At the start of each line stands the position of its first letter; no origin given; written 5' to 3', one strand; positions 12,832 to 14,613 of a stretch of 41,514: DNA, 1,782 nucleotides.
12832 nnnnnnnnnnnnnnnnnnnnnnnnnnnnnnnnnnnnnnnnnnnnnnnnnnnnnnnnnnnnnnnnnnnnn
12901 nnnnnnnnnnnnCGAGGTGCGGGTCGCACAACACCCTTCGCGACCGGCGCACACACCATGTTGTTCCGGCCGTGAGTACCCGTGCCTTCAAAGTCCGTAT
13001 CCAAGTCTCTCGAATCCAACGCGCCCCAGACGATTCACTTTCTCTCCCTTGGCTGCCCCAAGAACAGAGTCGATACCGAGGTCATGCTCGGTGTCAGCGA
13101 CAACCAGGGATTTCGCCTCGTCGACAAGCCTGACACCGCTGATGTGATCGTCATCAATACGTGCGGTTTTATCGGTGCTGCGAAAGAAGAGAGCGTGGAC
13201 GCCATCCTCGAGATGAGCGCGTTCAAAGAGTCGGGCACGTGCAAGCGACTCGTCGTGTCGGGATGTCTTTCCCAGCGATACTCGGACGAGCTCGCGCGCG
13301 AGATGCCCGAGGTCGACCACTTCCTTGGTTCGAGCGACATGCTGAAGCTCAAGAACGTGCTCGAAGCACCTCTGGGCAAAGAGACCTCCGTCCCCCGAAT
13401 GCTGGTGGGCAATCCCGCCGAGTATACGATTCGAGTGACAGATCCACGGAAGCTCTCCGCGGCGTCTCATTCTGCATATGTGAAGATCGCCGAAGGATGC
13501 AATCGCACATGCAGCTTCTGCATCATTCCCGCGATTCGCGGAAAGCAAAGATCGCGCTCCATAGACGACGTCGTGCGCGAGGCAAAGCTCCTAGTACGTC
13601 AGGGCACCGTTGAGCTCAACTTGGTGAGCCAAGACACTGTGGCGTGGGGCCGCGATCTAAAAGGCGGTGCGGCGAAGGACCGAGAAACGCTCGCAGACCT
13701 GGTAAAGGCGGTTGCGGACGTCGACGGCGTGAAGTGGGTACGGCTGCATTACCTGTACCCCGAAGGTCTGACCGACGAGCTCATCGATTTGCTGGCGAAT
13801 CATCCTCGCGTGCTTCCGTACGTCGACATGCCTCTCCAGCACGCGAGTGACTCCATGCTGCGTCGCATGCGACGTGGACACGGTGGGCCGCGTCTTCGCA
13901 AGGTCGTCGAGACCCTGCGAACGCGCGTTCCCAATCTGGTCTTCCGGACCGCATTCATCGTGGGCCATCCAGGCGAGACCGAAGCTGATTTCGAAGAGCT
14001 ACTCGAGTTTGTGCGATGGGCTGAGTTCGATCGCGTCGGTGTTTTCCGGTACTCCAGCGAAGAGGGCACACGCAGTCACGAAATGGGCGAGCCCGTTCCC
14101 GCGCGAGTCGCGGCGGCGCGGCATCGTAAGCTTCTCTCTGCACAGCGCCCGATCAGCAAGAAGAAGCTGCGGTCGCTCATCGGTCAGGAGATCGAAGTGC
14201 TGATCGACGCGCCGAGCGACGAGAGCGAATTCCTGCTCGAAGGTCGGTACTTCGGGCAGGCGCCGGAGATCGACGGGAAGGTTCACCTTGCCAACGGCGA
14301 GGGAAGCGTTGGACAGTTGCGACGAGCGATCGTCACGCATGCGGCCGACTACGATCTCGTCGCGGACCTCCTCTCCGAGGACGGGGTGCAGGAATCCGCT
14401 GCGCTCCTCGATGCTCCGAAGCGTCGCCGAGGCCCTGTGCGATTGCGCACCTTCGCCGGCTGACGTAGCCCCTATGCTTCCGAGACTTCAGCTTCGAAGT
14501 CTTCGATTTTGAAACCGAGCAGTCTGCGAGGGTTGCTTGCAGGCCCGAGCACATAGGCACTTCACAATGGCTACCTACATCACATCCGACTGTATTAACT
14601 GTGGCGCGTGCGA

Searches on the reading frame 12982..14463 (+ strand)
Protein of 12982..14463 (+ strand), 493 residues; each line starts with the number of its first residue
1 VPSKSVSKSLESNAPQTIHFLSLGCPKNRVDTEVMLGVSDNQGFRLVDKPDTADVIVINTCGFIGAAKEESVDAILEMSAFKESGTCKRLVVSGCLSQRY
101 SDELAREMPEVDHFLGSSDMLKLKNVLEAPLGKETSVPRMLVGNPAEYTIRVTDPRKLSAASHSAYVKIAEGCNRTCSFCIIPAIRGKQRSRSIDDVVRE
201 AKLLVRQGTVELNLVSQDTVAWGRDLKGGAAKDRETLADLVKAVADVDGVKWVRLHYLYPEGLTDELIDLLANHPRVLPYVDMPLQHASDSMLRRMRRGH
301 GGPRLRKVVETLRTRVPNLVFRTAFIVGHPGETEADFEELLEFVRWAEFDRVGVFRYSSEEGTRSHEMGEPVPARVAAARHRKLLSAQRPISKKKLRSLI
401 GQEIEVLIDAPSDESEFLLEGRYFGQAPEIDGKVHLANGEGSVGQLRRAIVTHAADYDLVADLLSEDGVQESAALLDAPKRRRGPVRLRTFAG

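Call 27: search_protein_families(library=pfam, proteins=[window:12982-14463:+], max_evalue=0.00001)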
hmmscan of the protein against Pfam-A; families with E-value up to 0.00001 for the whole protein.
window:12982-14463:+ (493 aa): 3 families
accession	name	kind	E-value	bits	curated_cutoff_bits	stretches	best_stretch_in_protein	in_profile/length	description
PF00919.26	UPF0004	-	9.7e-26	90.1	27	1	18-116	2-98/98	Uncharacterized protein family UPF0004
PF04055.27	Radical_SAM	-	1e-25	91.3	29.5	1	168-344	2-166/166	Radical SAM superfamily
PF18693.7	TRAM_2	-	1.4e-12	48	27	1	400-462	1-61/63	TRAM domain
